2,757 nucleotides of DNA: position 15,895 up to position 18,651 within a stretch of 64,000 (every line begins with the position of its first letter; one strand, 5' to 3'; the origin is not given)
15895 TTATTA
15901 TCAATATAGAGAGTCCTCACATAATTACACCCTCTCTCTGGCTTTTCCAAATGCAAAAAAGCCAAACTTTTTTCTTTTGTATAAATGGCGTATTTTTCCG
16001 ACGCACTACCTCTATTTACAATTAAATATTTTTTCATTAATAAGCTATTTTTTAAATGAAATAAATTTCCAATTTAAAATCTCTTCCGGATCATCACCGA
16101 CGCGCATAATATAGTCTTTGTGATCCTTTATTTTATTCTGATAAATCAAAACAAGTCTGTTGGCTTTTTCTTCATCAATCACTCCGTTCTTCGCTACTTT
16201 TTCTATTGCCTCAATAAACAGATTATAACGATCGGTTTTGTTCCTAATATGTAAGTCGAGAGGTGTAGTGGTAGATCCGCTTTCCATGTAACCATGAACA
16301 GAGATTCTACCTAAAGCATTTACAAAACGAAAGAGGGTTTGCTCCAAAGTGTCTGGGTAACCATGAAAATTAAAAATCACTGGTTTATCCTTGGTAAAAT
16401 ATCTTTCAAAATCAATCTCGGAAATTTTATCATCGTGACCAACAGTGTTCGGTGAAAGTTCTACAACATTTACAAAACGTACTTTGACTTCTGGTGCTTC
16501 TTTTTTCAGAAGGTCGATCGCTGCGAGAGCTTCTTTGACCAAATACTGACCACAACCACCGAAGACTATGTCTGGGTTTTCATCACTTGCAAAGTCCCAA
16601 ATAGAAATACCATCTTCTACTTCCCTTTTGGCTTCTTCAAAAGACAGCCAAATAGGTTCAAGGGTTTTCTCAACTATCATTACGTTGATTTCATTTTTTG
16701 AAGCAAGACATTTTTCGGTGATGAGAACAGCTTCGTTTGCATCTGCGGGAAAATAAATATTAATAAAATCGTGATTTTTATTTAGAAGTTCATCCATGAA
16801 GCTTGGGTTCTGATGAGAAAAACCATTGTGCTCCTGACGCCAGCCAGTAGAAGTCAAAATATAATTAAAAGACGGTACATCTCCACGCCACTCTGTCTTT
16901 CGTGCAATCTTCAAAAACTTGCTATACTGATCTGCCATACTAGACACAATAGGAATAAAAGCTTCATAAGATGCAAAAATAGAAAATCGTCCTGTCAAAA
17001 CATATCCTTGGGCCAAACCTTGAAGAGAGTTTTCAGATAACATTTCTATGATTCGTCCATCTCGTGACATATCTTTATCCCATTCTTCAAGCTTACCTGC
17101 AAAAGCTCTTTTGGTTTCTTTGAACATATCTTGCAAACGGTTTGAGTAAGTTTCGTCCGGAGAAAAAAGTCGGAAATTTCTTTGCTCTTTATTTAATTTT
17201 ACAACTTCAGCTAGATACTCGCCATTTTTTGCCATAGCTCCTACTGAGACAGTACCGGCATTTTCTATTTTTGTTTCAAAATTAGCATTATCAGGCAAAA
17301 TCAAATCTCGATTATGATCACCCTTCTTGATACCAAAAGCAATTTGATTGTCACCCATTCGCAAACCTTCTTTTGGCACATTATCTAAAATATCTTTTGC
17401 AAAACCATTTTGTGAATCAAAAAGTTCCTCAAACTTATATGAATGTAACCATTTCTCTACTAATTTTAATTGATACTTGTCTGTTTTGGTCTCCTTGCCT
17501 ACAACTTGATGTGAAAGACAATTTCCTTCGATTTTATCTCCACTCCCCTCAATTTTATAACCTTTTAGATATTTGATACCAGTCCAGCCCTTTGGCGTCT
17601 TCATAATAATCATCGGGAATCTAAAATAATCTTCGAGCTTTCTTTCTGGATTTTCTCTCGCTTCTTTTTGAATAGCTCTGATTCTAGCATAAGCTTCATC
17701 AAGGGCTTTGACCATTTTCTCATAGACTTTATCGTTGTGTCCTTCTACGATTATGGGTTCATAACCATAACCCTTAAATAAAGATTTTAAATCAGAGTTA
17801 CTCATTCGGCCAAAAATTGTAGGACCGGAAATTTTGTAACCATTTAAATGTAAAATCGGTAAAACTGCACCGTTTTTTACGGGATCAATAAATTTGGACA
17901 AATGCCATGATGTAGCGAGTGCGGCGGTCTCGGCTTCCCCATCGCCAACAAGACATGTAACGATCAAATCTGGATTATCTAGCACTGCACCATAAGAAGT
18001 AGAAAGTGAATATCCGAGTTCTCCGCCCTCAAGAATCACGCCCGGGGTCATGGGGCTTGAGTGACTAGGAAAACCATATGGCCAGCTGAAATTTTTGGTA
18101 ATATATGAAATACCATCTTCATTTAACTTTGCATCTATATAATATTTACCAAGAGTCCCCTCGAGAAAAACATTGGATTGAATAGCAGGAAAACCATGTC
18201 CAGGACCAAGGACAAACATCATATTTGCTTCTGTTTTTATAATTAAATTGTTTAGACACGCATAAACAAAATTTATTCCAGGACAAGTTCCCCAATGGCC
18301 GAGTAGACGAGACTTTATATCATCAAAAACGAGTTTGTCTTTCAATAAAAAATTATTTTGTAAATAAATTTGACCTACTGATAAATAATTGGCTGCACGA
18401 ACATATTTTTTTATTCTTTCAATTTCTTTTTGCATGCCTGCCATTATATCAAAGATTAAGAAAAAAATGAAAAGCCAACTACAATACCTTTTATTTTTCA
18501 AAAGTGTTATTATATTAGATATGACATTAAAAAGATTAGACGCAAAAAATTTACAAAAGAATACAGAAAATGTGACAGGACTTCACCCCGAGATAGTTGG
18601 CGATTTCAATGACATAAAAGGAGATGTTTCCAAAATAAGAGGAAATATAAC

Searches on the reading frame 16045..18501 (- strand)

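Call 8: search_protein_families(library=pfam, proteins=[window:16045-18501:-], max_evalue=0.0001)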
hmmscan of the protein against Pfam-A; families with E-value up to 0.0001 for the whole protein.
window:16045-18501:- (818 aa): 3 families
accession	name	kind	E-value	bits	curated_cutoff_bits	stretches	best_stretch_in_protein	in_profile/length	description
PF09364.15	XFP_N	-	8.5e-135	449.7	23.7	1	24-390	4-361/364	XFP N-terminal domain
PF03894.20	XFP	-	4.7e-71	238.6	22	1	426-601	3-177/177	D-xylulose 5-phosphate/D-fructose 6-phosphate phosphoketolase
PF09363.15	XFP_C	-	6.7e-60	202.4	23.4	1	612-812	1-201/202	XFP C-terminal domain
